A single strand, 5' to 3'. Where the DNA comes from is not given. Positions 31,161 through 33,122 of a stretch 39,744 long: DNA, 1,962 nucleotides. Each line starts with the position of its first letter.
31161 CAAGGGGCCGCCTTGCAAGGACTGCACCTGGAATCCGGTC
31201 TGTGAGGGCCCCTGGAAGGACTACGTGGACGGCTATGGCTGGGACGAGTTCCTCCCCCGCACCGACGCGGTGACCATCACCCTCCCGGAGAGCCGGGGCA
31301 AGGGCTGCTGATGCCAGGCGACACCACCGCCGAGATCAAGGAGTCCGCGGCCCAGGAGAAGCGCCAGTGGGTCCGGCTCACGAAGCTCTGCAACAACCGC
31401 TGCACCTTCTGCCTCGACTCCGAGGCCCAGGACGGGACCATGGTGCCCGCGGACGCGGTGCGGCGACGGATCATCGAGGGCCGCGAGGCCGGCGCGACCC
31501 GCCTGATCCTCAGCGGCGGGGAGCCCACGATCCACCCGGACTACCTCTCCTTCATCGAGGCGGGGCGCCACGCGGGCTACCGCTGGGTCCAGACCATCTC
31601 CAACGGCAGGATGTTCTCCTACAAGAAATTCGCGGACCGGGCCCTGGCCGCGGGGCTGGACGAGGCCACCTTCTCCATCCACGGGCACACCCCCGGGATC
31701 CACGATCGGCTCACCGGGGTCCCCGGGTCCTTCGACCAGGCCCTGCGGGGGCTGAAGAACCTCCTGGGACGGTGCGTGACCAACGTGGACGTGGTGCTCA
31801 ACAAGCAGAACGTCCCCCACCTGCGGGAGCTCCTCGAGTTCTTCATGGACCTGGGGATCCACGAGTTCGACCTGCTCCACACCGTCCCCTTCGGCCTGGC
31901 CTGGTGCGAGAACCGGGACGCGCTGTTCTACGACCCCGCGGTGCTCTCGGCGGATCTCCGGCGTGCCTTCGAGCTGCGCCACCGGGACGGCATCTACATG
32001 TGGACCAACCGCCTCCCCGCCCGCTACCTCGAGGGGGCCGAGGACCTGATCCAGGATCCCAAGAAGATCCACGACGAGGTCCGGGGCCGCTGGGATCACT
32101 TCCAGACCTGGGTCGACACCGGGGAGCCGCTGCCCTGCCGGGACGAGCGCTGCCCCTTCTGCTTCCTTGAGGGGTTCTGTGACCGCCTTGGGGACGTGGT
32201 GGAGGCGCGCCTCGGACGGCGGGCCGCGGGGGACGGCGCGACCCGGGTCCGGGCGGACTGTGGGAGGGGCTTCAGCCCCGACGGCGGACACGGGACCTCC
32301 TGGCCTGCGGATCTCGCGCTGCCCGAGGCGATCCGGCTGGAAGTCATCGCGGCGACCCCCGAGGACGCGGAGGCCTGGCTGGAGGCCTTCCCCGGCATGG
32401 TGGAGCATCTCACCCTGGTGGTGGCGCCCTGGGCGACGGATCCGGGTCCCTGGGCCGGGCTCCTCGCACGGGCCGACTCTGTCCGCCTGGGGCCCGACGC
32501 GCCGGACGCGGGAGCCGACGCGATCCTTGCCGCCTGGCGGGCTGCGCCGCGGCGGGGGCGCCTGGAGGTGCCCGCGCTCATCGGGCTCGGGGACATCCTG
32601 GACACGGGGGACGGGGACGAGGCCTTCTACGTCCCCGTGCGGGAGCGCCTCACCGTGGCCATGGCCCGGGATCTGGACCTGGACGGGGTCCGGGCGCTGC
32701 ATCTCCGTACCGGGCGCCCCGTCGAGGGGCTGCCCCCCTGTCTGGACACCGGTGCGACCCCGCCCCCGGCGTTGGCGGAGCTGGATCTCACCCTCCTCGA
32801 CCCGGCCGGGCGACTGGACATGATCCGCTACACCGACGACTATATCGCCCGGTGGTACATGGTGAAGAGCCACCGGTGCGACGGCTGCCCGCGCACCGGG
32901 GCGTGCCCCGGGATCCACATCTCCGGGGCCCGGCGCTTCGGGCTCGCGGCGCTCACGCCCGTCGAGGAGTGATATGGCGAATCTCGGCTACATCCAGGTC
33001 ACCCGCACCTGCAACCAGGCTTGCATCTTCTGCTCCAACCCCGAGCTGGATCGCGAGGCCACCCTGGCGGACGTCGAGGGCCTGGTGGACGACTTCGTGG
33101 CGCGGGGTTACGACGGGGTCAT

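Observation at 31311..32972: Paralogue 3 carries a second Cys cluster and a ~250 aa low-complexity insertion before the shared C-terminal CxxCx5C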

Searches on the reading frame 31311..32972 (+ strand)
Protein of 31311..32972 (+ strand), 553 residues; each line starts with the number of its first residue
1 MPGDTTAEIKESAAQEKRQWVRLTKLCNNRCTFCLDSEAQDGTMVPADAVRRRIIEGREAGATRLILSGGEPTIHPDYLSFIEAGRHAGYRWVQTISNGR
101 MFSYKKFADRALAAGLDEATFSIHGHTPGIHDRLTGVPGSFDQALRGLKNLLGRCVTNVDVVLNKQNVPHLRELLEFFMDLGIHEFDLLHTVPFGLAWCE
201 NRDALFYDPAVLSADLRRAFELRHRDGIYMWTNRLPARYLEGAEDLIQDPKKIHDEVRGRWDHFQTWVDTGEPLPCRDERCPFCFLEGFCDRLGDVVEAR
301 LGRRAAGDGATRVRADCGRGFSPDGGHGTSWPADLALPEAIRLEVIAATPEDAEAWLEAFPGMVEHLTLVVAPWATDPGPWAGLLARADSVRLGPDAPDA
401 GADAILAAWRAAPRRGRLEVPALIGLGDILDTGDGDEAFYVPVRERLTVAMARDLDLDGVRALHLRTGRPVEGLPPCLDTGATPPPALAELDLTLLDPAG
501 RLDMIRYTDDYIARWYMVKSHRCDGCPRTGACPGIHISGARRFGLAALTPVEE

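Call 3: search_protein_families(library=pfam, proteins=[window:31311-32972:+], max_evalue=0.1)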
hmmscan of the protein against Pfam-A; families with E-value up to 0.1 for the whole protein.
window:31311-32972:+ (553 aa): 1 family
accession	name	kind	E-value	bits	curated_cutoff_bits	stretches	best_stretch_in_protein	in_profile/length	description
PF04055.27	Radical_SAM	-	4.8e-18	66.3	29.5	1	23-177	3-165/166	Radical SAM superfamily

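Call 4: search_protein_families(library=ncbifam, proteins=[window:31311-32972:+], max_evalue=0.1)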
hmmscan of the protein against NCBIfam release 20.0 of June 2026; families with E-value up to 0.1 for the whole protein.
window:31311-32972:+ (553 aa): 50 families (the best 25 are shown)
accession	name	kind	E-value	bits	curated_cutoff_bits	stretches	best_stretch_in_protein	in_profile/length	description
NF038332.1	rSAM_rare_HxsC4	exception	5.1e-32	111.3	500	1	13-185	10-188/335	radical SAM protein HxsC4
TIGR03977.1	rSAM_pair_HxsC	equivalog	1.4e-24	86.5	267.9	1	16-230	24-243/292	His-Xaa-Ser system radical SAM maturase HxsC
NF045574.1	sacti_mat_StsB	exception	5.5e-17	61.8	625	1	8-195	87-273/466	StsB family radical SAM/SPASM domain sactipeptide maturase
TIGR04347.1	pseudo_SAM_Halo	equivalog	1.9e-16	60.3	525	1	11-190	29-211/390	TIGR04347 family pseudo-SAM/SPASM protein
TIGR04466.1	rSAM_BlsE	equivalog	3.6e-16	59.5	400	1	16-188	2-172/327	cytosylglucuronate decarboxylase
TIGR04545.1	rSAM_ahbD_hemeb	equivalog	7.2e-16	58.5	500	1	22-197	5-181/339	heme b synthase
TIGR02668.1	moaA_archaeal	equivalog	4.5e-15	55.4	325.25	1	21-197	14-192/303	GTP 3',8-cyclase MoaA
TIGR04051.1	rSAM_NirJ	equivalog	2.3e-14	53.2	515.45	1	23-195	8-180/354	heme d1 biosynthesis radical SAM protein NirJ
TIGR04250.1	SCM_rSAM_ScmE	equivalog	1.3e-13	50.6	400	1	21-196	7-184/358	SynChlorMet cassette radical SAM/SPASM protein ScmE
TIGR04303.1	GeoRSP_rSAM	equivalog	1.4e-13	51.2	400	1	25-223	13-208/325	GeoRSP system radical SAM/SPASM protein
TIGR04053.2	TIGR04053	equivalog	1.5e-13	50.7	395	1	23-197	14-192/366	TIGR04053 family radical SAM/SPASM domain-containing protein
TIGR02109.1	PQQ_syn_pqqE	equivalog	1.5e-13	50.4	381.35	1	22-225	12-215/358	pyrroloquinoline quinone biosynthesis protein PqqE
TIGR04317.1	W_rSAM_matur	equivalog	3e-13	49.6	380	1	17-237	4-227/349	tungsten cofactor oxidoreductase radical SAM maturase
NF045646.2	rSAM_Se_TrsS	equivalog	3.7e-13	48.8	490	1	21-177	90-250/441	radical SAM (seleno)protein TrsS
TIGR04133.1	rSAM_w_lipo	hypoth_equivalog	1e-12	47.7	425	1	23-197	30-208/350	TIGR04133 family radical SAM/SPASM protein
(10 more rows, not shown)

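Call 6: find_homologous_proteins(query=window:31311-32972:+, max_evalue=0.00001)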
Query window:31311-32972:+ (553 aa): 1652 proteins with E <= 0.00001 among 8000 candidates; the best 120 are listed.
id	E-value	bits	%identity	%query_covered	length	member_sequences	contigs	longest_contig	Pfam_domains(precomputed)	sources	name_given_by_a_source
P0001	0.0e+0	1095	85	99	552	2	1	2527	PF04055.28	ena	-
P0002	0.0e+0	1055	82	100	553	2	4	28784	PF04055.28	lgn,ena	-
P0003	0.0e+0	1052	83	100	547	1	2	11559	PF04055.28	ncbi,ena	-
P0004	0.0e+0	1042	82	100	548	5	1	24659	PF04055.28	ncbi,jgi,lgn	jgi:MoaA/NifB/PqqE/SkfB family radical SAM enzyme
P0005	0.0e+0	1039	81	100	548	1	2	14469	PF04055.28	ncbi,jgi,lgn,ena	-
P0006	2.6e-294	995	79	99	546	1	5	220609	PF04055.28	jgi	-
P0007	7.3e-283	957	75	99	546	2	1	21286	PF04055.28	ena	-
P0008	4.3e-282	955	74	99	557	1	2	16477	PF04055.28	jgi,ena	-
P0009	2.4e-281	952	74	99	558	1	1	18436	PF04055.28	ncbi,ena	-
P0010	1.2e-278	944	75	99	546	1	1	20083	PF04055.28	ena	-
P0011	4.3e-195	668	56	99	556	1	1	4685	PF04055.28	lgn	-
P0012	1.5e-191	656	54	99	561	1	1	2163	PF04055.28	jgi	jgi:MoaA/NifB/PqqE/SkfB family radical SAM enzyme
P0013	8.6e-150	518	46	99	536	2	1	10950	PF04055.28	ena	-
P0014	1.4e-149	517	48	99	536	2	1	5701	PF04055.28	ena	-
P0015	2.2e-146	507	46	99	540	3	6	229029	PF04055.28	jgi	-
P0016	2.6e-146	507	42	97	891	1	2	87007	PF04055.28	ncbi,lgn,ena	-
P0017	2.0e-145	504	60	57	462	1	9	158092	PF04055.28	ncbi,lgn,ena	-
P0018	2.0e-145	504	48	98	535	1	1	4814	PF04055.28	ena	-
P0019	2.4e-145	503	47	99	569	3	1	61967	PF04055.28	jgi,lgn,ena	-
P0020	5.5e-144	499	46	98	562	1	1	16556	PF04055.28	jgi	-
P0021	5.2e-142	492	62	53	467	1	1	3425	PF04055.28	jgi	jgi:MoaA/NifB/PqqE/SkfB family radical SAM enzyme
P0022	8.2e-141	488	60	52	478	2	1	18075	PF04055.28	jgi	jgi:MoaA/NifB/PqqE/SkfB family radical SAM enzyme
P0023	8.9e-141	488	59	56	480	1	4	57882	PF04055.28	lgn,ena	-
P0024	1.0e-140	488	45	99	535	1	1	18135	PF04055.28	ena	-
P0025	2.3e-140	487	42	97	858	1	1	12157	PF04055.28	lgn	-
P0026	9.1e-140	485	61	53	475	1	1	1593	PF04055.28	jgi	jgi:MoaA/NifB/PqqE/SkfB family radical SAM enzyme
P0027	1.1e-139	485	55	63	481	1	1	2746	PF04055.28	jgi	-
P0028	3.3e-139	483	45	99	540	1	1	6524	PF04055.28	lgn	-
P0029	5.2e-139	482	58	52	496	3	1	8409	PF04055.28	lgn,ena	-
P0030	1.2e-138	481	58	56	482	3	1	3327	PF04055.28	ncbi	-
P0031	3.5e-138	480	59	55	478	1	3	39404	PF04055.28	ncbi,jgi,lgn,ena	-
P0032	8.4e-138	478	61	53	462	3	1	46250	PF04055.28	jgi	jgi:MoaA/NifB/PqqE/SkfB family radical SAM enzyme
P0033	1.2e-137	478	45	98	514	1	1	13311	PF04055.28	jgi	-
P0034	2.7e-137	477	61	53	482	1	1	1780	PF04055.28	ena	-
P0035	2.7e-137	477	45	98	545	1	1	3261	PF04055.28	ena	-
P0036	1.4e-136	474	42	97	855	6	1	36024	PF04055.28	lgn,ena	-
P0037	2.1e-135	471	46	99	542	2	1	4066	PF04055.28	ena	-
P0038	8.9e-135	468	59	53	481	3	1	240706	PF04055.28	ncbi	-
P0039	1.2e-134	468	60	52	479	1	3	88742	PF04055.28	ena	-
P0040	1.4e-133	464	45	98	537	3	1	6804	PF04055.28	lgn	-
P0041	1.8e-133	464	42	99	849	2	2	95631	PF04055.28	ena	-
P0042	2.3e-133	464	44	99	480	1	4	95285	PF04055.28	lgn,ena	-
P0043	3.5e-131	457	43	99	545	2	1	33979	PF04055.28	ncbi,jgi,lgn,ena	-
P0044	1.8e-130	454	41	99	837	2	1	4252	PF04055.28,PF13353.12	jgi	jgi:MoaA/NifB/PqqE/SkfB family radical SAM enzyme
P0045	2.2e-130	454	40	99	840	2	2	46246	PF04055.28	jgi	jgi:MoaA/NifB/PqqE/SkfB family radical SAM enzyme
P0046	3.7e-130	453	57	56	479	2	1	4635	PF04055.28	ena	-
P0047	1.1e-126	442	40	98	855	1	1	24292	PF04055.28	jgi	jgi:MoaA/NifB/PqqE/SkfB family radical SAM enzyme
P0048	2.7e-126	440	39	98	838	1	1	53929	PF04055.28,PF13353.12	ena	-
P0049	3.5e-126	440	53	52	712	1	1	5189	PF04055.28,PF13353.12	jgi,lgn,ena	-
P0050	9.8e-126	439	58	51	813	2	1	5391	PF04055.28,PF13353.12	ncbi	-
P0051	1.4e-124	435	54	61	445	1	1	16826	PF04055.28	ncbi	-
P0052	4.3e-124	433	59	52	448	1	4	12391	PF04055.28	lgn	-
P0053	5.5e-124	433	41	98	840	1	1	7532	PF04055.28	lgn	-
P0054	6.5e-124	433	45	97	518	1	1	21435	PF04055.28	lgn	-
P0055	9.5e-124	432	39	98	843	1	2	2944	PF04055.28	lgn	-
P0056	3.7e-123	430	41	99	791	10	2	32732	PF04055.28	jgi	jgi:MoaA/NifB/PqqE/SkfB family radical SAM enzyme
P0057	3.8e-123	430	56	54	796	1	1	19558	PF04055.28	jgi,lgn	-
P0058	7.7e-123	429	37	98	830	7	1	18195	PF04055.28,PF13353.12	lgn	-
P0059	1.4e-122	428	57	52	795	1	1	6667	PF04055.28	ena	-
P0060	2.1e-122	428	59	52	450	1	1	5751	PF04055.28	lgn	-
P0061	2.9e-122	427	44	98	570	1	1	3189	PF04055.28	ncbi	-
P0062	4.7e-122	426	43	98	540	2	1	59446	PF04055.28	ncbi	-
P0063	5.0e-122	426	53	66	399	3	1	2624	PF04055.28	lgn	-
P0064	5.4e-122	426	57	51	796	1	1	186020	PF04055.28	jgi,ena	-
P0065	1.2e-121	425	62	52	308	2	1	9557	PF04055.28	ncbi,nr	ncbi:MAG: radical SAM protein, partial [Deltaproteobacteria bacterium]|nr:radical SAM protein [Delta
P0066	2.0e-121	424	50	62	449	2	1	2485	PF04055.28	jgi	-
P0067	3.7e-121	424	55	53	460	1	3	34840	PF04055.28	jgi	jgi:MoaA/NifB/PqqE/SkfB family radical SAM enzyme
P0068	7.2e-121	423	41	98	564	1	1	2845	PF04055.28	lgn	-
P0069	7.3e-121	423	57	51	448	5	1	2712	PF04055.28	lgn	-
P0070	1.4e-120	422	38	98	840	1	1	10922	PF04055.28,PF13353.12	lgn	-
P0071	1.5e-120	422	55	54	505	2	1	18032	PF04055.28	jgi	jgi:MoaA/NifB/PqqE/SkfB family radical SAM enzyme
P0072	1.7e-120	421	51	63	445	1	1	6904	PF04055.28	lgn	-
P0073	2.1e-120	421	41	98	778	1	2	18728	PF04055.28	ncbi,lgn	-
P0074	2.1e-120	421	41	98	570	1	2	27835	PF04055.28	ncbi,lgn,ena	ncbi:MAG: radical SAM protein [Myxococcota bacterium]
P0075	3.1e-120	420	41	99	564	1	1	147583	PF04055.28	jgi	jgi:MoaA/NifB/PqqE/SkfB family radical SAM enzyme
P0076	3.1e-120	420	58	53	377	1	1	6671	PF04055.28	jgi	-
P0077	5.5e-120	420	43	98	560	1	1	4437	PF04055.28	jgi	jgi:MoaA/NifB/PqqE/SkfB family radical SAM enzyme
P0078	6.8e-120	419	41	100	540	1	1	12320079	PF04055.28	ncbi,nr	ncbi:radical SAM protein [Polyangium aurulentum]|nr:radical SAM protein [Polyangium aurulentum]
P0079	7.5e-120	419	39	98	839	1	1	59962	PF04055.28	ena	-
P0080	9.0e-120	419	41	100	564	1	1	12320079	PF04055.28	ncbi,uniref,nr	ncbi:radical SAM protein [Polyangium aurulentum]|uniref:radical SAM protein n=1 Tax=Polyangium aurul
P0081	1.2e-119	418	56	51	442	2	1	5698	PF04055.28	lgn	-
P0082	1.3e-119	418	55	51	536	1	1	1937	PF04055.28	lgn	-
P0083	1.3e-119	418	58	52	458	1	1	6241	PF04055.28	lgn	-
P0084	1.5e-119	418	40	98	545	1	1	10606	PF04055.28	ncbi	-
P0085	1.6e-119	418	54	54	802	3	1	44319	PF04055.28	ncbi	-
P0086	1.9e-119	418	39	99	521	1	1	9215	PF04055.28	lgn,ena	-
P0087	2.2e-119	418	43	98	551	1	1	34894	PF04055.28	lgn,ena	-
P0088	3.4e-119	417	41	98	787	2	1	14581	PF04055.28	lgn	-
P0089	5.9e-119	416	56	52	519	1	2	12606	PF04055.28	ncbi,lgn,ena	-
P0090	6.5e-119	416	43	98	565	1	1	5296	PF04055.28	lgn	-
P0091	7.0e-119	416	43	98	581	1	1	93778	PF04055.28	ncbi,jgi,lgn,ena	-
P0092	1.1e-118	415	58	51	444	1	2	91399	PF04055.28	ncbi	-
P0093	1.5e-118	415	43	98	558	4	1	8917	PF04055.28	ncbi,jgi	jgi:MoaA/NifB/PqqE/SkfB family radical SAM enzyme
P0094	1.6e-118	415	56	52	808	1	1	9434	PF04055.28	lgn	-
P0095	1.8e-118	415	59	52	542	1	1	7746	PF04055.28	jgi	-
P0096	2.5e-118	414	42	99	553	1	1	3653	PF04055.28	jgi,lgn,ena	-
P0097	2.7e-118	414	56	51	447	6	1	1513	PF04055.28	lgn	-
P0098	3.4e-118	414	41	98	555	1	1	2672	PF04055.28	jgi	jgi:MoaA/NifB/PqqE/SkfB family radical SAM enzyme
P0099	3.4e-118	414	53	61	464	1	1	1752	PF04055.28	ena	-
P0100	3.8e-118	414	41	98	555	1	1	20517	PF04055.28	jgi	jgi:MoaA/NifB/PqqE/SkfB family radical SAM enzyme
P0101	5.2e-118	413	41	100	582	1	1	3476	PF04055.28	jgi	jgi:MoaA/NifB/PqqE/SkfB family radical SAM enzyme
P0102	5.2e-118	413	53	51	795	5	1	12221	PF04055.28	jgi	jgi:MoaA/NifB/PqqE/SkfB family radical SAM enzyme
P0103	5.5e-118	413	41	99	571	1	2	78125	PF04055.28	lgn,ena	-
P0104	8.0e-118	412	56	54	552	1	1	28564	PF04055.28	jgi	jgi:molybdenum cofactor biosynthesis enzyme MoaA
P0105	1.1e-117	412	42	98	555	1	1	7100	PF04055.28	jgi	jgi:MoaA/NifB/PqqE/SkfB family radical SAM enzyme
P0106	1.1e-117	412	42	98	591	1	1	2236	PF04055.28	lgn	-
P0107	1.1e-117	412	41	98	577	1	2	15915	PF04055.28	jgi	jgi:MoaA/NifB/PqqE/SkfB family radical SAM enzyme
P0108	1.2e-117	412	43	98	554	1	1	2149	PF04055.28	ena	-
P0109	1.3e-117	412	56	51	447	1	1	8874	PF04055.28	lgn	-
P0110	1.5e-117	412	58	52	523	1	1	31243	PF04055.28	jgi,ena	-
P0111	1.6e-117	411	43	98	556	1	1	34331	PF04055.28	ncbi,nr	ncbi:MAG: radical SAM protein [Polyangiaceae bacterium]|nr:radical SAM protein [Polyangiaceae bacter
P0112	1.9e-117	411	37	97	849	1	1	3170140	PF04055.28,PF13353.12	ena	-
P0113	2.1e-117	411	57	52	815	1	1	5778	PF04055.28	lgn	-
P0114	2.5e-117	411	43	99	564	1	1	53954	PF04055.28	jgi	jgi:MoaA/NifB/PqqE/SkfB family radical SAM enzyme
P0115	2.6e-117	411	56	54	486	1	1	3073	PF04055.28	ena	-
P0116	2.7e-117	411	57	51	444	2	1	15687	PF04055.28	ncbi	-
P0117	2.8e-117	411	41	98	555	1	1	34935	PF04055.28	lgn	-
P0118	3.2e-117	411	41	98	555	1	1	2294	PF04055.28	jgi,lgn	jgi:MoaA/NifB/PqqE/SkfB family radical SAM enzyme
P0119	3.2e-117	410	41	98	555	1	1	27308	PF04055.28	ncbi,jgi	jgi:MoaA/NifB/PqqE/SkfB family radical SAM enzyme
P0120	3.3e-117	410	43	98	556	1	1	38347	PF04055.28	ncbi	-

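Call 13: find_encoding_contigs(protein=window:31311-32972:+, flank=10000, max_places=3)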
Protein window:31311-32972:+ (553 aa): no gene with exactly this product is on record in the collection.

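Call 14: find_encoding_contigs(protein=P0006, flank=10000, max_places=2)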
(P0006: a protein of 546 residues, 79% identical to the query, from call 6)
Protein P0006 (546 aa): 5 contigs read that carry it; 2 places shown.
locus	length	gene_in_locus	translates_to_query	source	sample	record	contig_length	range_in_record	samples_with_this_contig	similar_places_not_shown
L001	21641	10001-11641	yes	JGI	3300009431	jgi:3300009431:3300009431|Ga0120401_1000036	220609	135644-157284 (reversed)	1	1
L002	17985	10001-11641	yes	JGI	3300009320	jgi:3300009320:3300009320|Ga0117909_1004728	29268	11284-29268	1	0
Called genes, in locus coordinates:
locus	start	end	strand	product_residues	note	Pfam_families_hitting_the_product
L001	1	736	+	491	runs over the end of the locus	PF01336:tRNA_anti-codon, PF00152:tRNA-synt_2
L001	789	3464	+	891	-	PF12704:MacB_PCD (weak), PF02687:FtsX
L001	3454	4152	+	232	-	PF00005:ABC_tran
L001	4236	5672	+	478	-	PF01225:Mur_ligase, PF08245:Mur_ligase_M, PF02875:Mur_ligase_C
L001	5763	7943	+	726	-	PF01966:HD, PF13328:HD_4, PF04607:RelA_SpoT, PF02824:TGS, PF19296:RelA_AH, PF28438:RelA_RIS, PF01842:ACT (weak), PF13291:ACT_4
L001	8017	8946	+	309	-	PF04055:Radical_SAM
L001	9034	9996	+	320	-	PF04055:Radical_SAM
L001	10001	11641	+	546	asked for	PF04055:Radical_SAM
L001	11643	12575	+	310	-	PF04055:Radical_SAM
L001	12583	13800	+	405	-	-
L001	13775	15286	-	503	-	-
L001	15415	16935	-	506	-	-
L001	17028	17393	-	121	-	-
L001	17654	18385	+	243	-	PF01497:Peripla_BP_2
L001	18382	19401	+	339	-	PF01032:FecCD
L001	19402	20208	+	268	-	PF00005:ABC_tran, PF13304:AAA_21 (faint)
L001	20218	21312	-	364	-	-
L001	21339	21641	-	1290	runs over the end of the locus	PF13717:Zn_ribbon_4, PF13428:TPR_14 (faint), PF13181:TPR_8 (faint), PF13432:TPR_16 (faint), PF07719:TPR_2 (faint), PF13174:TPR_6 (faint), PF25058:ARM_TT21 (faint), PF14559:TPR_19, +12 more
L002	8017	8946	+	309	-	PF04055:Radical_SAM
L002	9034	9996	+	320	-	PF04055:Radical_SAM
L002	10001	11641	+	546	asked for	PF04055:Radical_SAM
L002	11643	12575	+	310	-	PF04055:Radical_SAM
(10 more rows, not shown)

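Call 15: find_encoding_contigs(protein=P0078, flank=10000, max_places=2)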
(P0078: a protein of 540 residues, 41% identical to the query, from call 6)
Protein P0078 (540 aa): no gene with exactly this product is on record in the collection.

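Call 17: find_related_loci(query=A2, collection=genome_contigs, flank=8000)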
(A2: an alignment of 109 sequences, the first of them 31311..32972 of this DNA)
Query A2 (553 aa) in genome_contigs; peptide patterns used: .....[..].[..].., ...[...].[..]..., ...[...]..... (x = any residue, [..] = any of these).
598 stretches matched a pattern (row limit reached: there are more); 478 encode a relative of the query (tblastn E <= 1e-3); the best 80 are kept; 80 distinct loci.
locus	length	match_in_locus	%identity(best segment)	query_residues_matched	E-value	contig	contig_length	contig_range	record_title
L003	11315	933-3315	83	4-553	0e+0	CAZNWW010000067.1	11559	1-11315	MAG TPA_asm: uncultured Myxococcales bacterium isolate SRP308112_co1_178 genome assembly, contig: NODE_10302_length_1155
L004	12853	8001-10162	74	6-553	0e+0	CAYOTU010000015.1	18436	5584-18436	MAG TPA_asm: uncultured Myxococcales bacterium isolate binchicken_co181_635 genome assembly, contig: NODE_4891_length_18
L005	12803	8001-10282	46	8-552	1e-148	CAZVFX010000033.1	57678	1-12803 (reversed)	MAG TPA_asm: uncultured Myxococcales bacterium isolate binchicken_co141_516 genome assembly, contig: NODE_2230_length_57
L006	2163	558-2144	45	9-553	6e-150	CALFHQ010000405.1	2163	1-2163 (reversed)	MAG TPA_asm: uncultured proteobacterium isolate ERR2206789_bin.10_CONCOCT_v1.1_MAG genome assembly, contig: ERZ890810.22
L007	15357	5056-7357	43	4-553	7e-133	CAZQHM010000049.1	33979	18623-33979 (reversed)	MAG TPA_asm: uncultured Myxococcales bacterium isolate binchicken_co273_174 genome assembly, contig: NODE_1460_length_33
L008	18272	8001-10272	60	4-553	3e-122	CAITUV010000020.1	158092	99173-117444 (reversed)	MAG: uncultured Myxococcales bacterium isolate LaPlata_bin-3248 genome assembly, contig: bin-3248:20/88, whole genome sh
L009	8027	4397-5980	43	11-551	2e-119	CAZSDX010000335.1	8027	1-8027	MAG TPA_asm: uncultured Polyangiaceae bacterium isolate SRP290908_co2_191 genome assembly, contig: NODE_13572_length_802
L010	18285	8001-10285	59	8-551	5e-119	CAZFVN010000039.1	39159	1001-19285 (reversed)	MAG TPA_asm: uncultured Myxococcales bacterium isolate SRP077602_co5_559 genome assembly, contig: NODE_4975_length_39159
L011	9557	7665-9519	62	3-297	5e-119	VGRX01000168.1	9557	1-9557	MAG: Deltaproteobacteria bacterium isolate K_DeepCast_100m_m2_324 K_DeepCast_100m_m2_324_Ga0194127_10010469, whole genom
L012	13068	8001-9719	40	3-551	1e-118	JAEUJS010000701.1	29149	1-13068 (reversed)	MAG: Archangium sp. isolate new MAG-75 k141_2128226, whole genome shotgun sequence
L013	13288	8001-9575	43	10-551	8e-119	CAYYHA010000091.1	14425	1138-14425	MAG TPA_asm: uncultured Myxococcia bacterium isolate SRP162660_co1_4 genome assembly, contig: NODE_2479_length_14425_cov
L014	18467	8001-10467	42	8-550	4e-118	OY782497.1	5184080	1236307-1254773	MAG: Myxococcota bacterium isolate 0c961c99-2a7e-4543-b017-306f11f6fc1d genome assembly, chromosome: 1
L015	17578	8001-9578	41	8-550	9e-118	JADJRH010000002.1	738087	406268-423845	MAG: Polyangiaceae bacterium isolate Fred_18-Q3-R57-64_MAXAC.407 tig00003997-10-7377910, whole genome shotgun sequence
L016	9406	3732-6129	39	9-553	2e-117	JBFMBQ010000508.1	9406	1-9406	MAG: bacterium isolate MAG168 MAG168_508, whole genome shotgun sequence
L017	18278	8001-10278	40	11-551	6e-117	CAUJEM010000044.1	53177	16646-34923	MAG: Myxococcota bacterium isolate KLAP139 genome assembly, contig: KLAP139_253664, whole genome shotgun sequence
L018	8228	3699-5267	41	11-551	3e-117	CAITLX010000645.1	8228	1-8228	MAG: uncultured delta proteobacterium isolate LJ-3-65m_bin-0446 genome assembly, contig: bin-0446:645/965, whole genome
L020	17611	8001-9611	41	3-551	2e-116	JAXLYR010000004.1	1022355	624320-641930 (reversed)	MAG: Polyangiaceae bacterium isolate STL-MYX18 C3.57.fa-4, whole genome shotgun sequence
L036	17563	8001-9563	42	11-551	2e-113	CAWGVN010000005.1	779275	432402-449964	MAG: uncultured delta proteobacterium isolate MFD02416.bin.1.415 genome assembly, contig: contig_75228, whole genome sho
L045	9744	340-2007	39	11-553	4e-113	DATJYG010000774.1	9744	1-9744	MAG TPA_asm: Polyangiaceae bacterium isolate SMAG_U15146 k141_3964558, whole genome shotgun sequence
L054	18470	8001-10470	39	3-553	3e-112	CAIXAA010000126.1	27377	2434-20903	MAG: uncultured Myxococcales bacterium isolate MJ120716A_bin-0880 genome assembly, contig: bin-0880:126/998, whole genom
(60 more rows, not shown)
